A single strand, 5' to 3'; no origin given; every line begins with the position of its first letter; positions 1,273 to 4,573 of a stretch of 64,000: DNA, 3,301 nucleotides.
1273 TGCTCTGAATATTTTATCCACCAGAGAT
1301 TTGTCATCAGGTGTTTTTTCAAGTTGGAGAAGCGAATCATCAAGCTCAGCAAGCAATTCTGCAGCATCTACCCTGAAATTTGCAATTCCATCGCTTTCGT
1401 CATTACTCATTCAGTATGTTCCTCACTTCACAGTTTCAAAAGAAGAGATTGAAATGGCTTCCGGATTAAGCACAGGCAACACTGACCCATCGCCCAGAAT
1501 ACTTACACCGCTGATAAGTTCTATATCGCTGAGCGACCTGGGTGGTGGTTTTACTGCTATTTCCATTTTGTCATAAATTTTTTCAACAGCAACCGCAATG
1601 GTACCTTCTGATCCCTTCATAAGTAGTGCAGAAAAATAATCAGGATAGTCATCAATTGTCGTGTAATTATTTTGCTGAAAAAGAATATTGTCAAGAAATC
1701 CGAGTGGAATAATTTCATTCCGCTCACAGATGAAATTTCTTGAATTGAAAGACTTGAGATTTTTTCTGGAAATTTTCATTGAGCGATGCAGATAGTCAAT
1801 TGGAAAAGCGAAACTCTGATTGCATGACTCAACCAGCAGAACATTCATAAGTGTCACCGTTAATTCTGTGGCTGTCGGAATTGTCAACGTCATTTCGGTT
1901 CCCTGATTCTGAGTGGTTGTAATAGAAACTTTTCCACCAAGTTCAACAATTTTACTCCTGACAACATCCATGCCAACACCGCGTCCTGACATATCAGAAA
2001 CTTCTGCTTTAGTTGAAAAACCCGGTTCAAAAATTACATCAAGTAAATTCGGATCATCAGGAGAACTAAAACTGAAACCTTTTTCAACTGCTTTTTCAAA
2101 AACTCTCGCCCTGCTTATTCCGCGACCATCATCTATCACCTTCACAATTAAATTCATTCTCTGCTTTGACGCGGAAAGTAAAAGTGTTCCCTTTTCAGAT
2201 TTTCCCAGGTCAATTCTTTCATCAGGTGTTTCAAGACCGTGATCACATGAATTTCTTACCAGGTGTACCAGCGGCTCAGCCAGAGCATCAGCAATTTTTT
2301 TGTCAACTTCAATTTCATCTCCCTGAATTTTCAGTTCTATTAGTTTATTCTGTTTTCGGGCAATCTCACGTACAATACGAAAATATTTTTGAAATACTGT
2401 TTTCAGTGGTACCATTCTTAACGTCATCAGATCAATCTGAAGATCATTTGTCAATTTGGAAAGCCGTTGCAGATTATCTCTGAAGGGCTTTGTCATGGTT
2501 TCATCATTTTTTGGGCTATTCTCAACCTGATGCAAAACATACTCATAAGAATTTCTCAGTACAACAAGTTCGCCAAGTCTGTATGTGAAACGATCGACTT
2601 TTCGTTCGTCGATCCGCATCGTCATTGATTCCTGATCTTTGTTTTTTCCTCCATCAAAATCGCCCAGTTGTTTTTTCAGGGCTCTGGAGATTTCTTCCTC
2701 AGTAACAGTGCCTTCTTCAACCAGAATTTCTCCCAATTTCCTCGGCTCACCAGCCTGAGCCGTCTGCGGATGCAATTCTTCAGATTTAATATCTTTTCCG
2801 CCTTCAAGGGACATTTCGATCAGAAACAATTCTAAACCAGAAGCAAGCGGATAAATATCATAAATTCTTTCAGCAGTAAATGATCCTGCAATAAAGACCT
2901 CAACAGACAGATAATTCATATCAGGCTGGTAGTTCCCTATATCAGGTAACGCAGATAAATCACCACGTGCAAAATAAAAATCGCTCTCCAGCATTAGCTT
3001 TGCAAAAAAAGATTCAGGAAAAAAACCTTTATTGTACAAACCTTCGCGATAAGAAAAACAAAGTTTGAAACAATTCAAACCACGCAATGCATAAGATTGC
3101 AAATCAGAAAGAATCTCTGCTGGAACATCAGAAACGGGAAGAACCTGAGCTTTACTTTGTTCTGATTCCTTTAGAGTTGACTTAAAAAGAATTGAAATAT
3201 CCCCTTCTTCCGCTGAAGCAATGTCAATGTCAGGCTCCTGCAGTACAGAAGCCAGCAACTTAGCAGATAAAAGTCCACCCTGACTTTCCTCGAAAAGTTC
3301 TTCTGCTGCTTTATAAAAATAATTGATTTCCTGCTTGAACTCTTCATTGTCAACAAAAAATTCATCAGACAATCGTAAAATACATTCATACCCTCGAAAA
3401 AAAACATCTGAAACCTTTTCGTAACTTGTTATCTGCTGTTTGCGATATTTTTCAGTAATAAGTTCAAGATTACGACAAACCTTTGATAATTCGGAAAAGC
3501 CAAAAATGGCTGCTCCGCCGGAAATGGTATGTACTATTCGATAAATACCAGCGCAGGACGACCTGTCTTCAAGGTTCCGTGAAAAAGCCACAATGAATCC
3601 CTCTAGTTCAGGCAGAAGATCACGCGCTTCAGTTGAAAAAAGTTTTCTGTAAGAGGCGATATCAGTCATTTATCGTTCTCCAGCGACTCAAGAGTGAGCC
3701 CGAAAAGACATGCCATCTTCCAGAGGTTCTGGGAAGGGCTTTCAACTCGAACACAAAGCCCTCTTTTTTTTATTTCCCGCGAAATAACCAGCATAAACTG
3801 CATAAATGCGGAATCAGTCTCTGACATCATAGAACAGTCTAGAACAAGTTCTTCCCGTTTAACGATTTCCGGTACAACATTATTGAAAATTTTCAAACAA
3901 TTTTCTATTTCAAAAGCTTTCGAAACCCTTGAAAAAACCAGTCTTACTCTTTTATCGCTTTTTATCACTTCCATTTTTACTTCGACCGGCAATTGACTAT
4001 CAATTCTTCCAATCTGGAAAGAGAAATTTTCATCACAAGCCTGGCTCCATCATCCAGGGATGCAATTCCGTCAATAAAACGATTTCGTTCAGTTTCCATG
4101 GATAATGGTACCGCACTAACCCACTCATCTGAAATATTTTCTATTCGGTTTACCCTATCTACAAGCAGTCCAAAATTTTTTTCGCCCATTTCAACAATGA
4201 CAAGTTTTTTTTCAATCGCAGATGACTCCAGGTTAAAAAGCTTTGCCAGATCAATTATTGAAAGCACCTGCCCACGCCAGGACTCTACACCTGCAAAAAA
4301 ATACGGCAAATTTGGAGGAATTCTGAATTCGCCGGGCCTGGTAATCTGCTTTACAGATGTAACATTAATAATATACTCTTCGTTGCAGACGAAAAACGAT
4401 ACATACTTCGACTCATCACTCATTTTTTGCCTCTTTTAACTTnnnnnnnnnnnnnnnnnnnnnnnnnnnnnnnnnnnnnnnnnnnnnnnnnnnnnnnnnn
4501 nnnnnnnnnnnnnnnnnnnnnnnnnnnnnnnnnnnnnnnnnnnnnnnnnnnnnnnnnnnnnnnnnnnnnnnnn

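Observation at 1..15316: KaiC-KaiB timer embedded between two divergent Che-like phosphorelay operons, with no receptor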

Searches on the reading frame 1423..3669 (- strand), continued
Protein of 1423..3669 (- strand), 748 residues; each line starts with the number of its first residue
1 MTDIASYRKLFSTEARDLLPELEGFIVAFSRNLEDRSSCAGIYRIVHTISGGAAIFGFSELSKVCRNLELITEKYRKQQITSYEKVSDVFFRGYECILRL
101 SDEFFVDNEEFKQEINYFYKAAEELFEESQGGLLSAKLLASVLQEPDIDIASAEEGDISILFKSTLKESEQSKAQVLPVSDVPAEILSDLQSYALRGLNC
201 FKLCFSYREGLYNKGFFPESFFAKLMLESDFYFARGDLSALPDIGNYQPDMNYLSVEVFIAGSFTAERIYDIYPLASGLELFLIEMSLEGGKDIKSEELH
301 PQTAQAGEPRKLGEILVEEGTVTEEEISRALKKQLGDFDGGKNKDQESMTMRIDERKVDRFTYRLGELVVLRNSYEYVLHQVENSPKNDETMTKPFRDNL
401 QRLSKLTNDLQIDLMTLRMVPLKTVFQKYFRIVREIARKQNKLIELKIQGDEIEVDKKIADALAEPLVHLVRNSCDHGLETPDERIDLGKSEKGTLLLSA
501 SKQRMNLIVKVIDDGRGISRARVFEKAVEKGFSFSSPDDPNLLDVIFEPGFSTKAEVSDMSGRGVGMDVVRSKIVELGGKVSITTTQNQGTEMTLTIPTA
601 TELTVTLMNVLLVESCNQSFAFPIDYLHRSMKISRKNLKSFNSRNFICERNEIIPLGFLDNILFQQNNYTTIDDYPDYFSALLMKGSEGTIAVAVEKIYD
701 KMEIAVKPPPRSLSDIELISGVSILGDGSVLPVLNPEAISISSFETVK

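Call 42: search_protein_families(library=pfam, proteins=[L088:27-2303:+, L088:2338-3972:+, L088:3809-4255:+, L088:4297-4665:+, L088:4709-6913:+, L088:6924-8384:+, L088:8452-9627:+, L088:9624-10040:+, L088:10225-10902:+, L088:10829-12178:-], max_evalue=0.01)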
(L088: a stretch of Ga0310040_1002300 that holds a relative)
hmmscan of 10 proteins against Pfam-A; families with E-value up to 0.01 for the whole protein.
L088:27-2303:+ (758 aa): 4 families
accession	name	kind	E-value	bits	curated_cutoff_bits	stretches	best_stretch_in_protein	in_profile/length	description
PF01584.24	CheW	-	6e-26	91.1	23.5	1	620-750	2-135/138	CheW-like domain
PF01627.28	Hpt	-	7.9e-25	87.4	24.6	2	90-157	7-69/84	Hpt domain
PF02518.31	HATPase_c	-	3.4e-15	56.9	26.4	1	475-614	4-110/111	Histidine kinase-, DNA gyrase B-, and HSP90-like ATPase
PF02895.20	H-kinase_dim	-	1.7e-12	48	23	1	359-427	2-68/68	Signal transducing histidine kinase, homodimeric domain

L088:2338-3972:+ (544 aa): 1 family
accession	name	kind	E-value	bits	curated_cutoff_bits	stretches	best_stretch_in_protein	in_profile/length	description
PF01584.24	CheW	-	1.4e-71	238.9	23.5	3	380-519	2-135/138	CheW-like domain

L088:3809-4255:+ (148 aa): 2 families
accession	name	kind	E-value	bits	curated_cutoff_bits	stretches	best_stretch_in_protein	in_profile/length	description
PF13466.11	STAS_2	-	2.5e-13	50.4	29.2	1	84-142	22-79/80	STAS domain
PF01740.26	STAS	-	6e-06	26.4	22.6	1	52-142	4-93/106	STAS domain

L088:4297-4665:+ (122 aa): 1 family
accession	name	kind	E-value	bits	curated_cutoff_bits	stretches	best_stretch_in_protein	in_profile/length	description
PF00072.30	Response_reg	-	3.4e-25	88.8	30.2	1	5-117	1-110/111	Response regulator receiver domain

L088:4709-6913:+ (734 aa): 4 families
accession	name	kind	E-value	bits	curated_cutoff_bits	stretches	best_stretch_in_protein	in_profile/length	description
PF01584.24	CheW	-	1.1e-21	77.4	23.5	1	602-734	3-134/138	CheW-like domain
PF02518.31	HATPase_c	-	2.2e-15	57.5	26.4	1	460-594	4-109/111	Histidine kinase-, DNA gyrase B-, and HSP90-like ATPase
PF01627.28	Hpt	-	1.2e-13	51.6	24.6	1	8-98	2-81/84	Hpt domain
PF02895.20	H-kinase_dim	-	3.1e-12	47.2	23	1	345-411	3-67/68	Signal transducing histidine kinase, homodimeric domain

L088:6924-8384:+ (486 aa): 1 family
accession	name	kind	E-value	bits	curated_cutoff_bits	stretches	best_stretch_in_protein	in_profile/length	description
PF00015.26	MCPsignal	-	1.2e-27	97.3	34.6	1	272-386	42-159/172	Methyl-accepting chemotaxis protein (MCP) signalling domain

L088:8452-9627:+ (391 aa): 2 families
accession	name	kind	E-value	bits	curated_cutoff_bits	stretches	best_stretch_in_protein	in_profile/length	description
PF01740.26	STAS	-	3.5e-20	72.2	22.6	2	280-365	9-94/106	STAS domain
PF14361.12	RsbRD_N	-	0.00027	22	24.3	1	51-98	57-102/104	RsbT co-antagonist protein rsbRD N-terminal domain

L088:9624-10040:+ (138 aa): 2 families
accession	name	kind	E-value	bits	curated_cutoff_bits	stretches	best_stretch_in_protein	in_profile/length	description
PF13581.12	HATPase_c_2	-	3.3e-10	40.5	27.4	1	23-134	10-127/127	Histidine kinase-like ATPase domain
PF02518.31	HATPase_c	-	5.8e-09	36.8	26.4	1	41-133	2-106/111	Histidine kinase-, DNA gyrase B-, and HSP90-like ATPase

L088:10225-10902:+ (225 aa): 0 families

L088:10829-12178:- (449 aa): 0 families

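Call 61: find_encoding_contigs(protein=P0246, flank=10000, max_places=2)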
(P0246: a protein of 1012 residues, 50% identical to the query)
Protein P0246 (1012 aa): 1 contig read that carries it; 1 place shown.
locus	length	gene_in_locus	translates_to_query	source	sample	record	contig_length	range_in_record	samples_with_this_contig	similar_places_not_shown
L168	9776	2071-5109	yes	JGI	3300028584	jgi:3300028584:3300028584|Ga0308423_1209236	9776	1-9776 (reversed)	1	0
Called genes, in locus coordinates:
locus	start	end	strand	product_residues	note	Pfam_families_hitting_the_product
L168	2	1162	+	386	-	?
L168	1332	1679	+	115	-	PF01740:STAS (weak)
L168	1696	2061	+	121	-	PF00072:Response_reg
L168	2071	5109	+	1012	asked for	PF01627:Hpt, PF02895:H-kinase_dim, PF02518:HATPase_c, PF01584:CheW (weak)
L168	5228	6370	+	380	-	PF00015:MCPsignal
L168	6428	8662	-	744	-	PF04715:, PF00425:Chorismate_bind, PF01063:Aminotran_4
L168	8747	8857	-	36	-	-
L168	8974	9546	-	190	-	PF00117:GATase, PF07722:Peptidase_C26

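Call 62: find_encoding_contigs(protein=P0242, flank=10000, max_places=2)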
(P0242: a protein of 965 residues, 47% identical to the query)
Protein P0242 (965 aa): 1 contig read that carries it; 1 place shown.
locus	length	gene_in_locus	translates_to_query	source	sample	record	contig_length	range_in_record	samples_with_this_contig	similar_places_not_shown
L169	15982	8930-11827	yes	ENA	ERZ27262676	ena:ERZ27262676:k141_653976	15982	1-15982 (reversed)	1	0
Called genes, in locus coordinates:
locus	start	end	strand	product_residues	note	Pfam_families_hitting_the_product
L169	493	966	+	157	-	-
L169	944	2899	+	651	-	-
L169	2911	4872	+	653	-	PF01584:CheW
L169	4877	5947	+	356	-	PF00072:Response_reg, PF01339:CheB_methylest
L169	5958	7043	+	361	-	PF02985:HEAT (faint), PF13646:HEAT_2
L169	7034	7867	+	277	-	PF03705:CheR_N, PF01739:CheR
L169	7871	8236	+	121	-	PF00072:Response_reg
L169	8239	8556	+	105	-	PF01740:STAS, PF13466:STAS_2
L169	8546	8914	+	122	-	PF00072:Response_reg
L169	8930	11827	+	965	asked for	PF01627:Hpt, PF02895:H-kinase_dim, PF02518:HATPase_c, PF01584:CheW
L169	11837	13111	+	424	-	PF00015:MCPsignal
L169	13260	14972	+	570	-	PF12729:4HB_MCP_1 (weak), PF00672:HAMP, PF00015:MCPsignal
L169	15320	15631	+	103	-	-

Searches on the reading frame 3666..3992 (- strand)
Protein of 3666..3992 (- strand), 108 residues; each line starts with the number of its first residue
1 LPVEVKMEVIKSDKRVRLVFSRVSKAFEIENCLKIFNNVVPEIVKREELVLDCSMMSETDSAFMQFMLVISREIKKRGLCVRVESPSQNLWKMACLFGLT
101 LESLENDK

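Call 3: search_protein_families(library=pfam, proteins=[window:3666-3992:-], max_evalue=0.01)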
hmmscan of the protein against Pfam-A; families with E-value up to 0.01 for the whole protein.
window:3666-3992:- (108 aa): 2 families
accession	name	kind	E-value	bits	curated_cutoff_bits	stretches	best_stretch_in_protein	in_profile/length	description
PF13466.11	STAS_2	-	0.00048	20.7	29.2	1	36-99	16-79/80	STAS domain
PF01740.26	STAS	-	0.0019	18.4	22.6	1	22-92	14-86/106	STAS domain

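Call 11: search_protein_families(library=ncbifam, proteins=[window:3666-3992:-], max_evalue=0.01)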
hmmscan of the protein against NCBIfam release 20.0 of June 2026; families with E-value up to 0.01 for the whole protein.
window:3666-3992:- (108 aa): 0 families

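Call 34: search_protein_families(library=pfam, proteins=[window:3666-3992:-], max_evalue=1)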
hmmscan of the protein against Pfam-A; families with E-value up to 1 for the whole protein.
window:3666-3992:- (108 aa): 2 families
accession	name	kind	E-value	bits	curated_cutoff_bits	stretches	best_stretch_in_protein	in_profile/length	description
PF13466.11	STAS_2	-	0.00048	20.7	29.2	1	36-99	16-79/80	STAS domain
PF01740.26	STAS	-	0.0019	18.4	22.6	1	22-92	14-86/106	STAS domain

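Call 85: predict_structure(protein=window:3666-3974:-)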
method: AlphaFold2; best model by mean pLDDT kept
length: 102 residues; sequences in the alignment: 1
mean_pLDDT: 81.9   pTM: 0.72
mean pLDDT of the five models: 81.9, 77.8, 67.9, 67.3, 56.9
residues with pLDDT >= 90: 28; 70-90: 60; 50-70: 8; < 50: 6
segments of 3 or more residues with pLDDT < 50: 97-102
pLDDT, mean of each block of 10 residues (from residue 1): 91 76 90 91 88 84 88 86 80 57 36
secondary structure, 60 per line:
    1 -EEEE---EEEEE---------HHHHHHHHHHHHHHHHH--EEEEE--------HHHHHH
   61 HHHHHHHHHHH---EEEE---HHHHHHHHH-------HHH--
elements in order: E2-5 E9-13 H23-39 E42-46 H55-71 E75-78 H82-90

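Call 88: fold_search(model_id=the predicted structure, library=pdb)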
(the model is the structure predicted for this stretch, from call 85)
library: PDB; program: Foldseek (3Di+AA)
matches with E <= 10: 1214; with E <= 0.001: 0
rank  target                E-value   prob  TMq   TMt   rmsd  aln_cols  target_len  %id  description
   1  3ztb_A                2.2e-03  1.00  0.64  0.58   3.6       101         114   19  The bacterial stressosome: a modular system that has been adapted to control secondary messenger signaling (released 2012-02-22)
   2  1tid_B                2.2e-03  1.00  0.60  0.54   4.1       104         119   22  Crystal Structures of the ADP and ATP bound forms of the Bacillus Anti-sigma factor SpoIIAB in complex with the Anti-a (released 2004-06-15)
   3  2vy9_A                2.7e-03  1.00  0.65  0.59   3.6        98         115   17  Molecular architecture of the stressosome, a signal integration and transduction hub (released 2008-10-14)
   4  1thn_B                3.3e-03  1.00  0.56  0.52   4.3       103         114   22  Crystal Structures of the ADP and ATP bound forms of the Bacillus Anti-sigma factor SpoIIAB in complex with the Anti-a (released 2004-06-15)
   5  3ztb_B                4.1e-03  1.00  0.67  0.61   3.5       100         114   16  The bacterial stressosome: a modular system that has been adapted to control secondary messenger signaling (released 2012-02-22)
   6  3zxn_B                4.1e-03  1.00  0.64  0.58   3.7        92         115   17  Moorella thermoacetica RsbS S58E (released 2012-02-22)
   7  2ka5_MODEL_1_A        4.1e-03  1.00  0.61  0.52   3.5        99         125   18  NMR Structure of the protein TM1081 (released 2008-11-25)
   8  1th8_B                4.7e-03  1.00  0.57  0.52   4.3       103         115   22  Crystal Structures of the ADP and ATP bound forms of the Bacillus Anti-sigma factor SpoIIAB in complex with the Anti-a (released 2004-06-15)
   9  1tid_D                6.1e-03  1.00  0.59  0.53   3.9       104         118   21  Crystal Structures of the ADP and ATP bound forms of the Bacillus Anti-sigma factor SpoIIAB in complex with the Anti-a (released 2004-06-15)
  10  8ih8_A                8.6e-03  1.00  0.59  0.54   4.3       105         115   13  anti-sigmaF factor and Anti-sigmaF factor antagonist complex(usfx-RsfB) (released 2024-02-28)
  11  8ih8_B                1.3e-02  1.00  0.64  0.57   4.0       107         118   15  anti-sigmaF factor and Anti-sigmaF factor antagonist complex(usfx-RsfB) (released 2024-02-28)
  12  1til_B                1.3e-02  0.99  0.58  0.52   4.5       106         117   22  Crystal Structures of the ADP and ATP bound forms of the Bacillus Anti-sigma factor SpoIIAB in complex with the Anti-a (released 2004-06-15)
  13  6m36_D                1.4e-02  0.99  0.52  0.53   4.1        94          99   17  The crystal structure of B. subtilis RsbV/RsbW complex in the monoclinic crystal form (released 2020-07-15)
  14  3zxn_A                1.9e-02  1.00  0.64  0.57   3.5        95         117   16  Moorella thermoacetica RsbS S58E (released 2012-02-22)
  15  6jhk_B                1.9e-02  0.99  0.60  0.55   4.2        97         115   13  Crystal Structure of Bacillus subtilis RsbS (released 2019-09-11)
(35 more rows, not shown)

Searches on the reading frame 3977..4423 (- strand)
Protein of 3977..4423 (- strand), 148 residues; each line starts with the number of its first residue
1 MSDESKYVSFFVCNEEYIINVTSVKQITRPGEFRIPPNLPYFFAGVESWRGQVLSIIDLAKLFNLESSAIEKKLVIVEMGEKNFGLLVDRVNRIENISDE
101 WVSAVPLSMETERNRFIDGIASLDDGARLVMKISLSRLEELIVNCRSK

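Call 3: search_protein_families(library=pfam, proteins=[window:3977-4423:-], max_evalue=0.01)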
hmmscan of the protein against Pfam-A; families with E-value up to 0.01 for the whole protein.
window:3977-4423:- (148 aa): 1 family
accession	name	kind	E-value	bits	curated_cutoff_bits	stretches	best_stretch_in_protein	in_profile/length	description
PF01584.24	CheW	-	1.6e-25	89.8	23.5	1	7-138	2-133/138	CheW-like domain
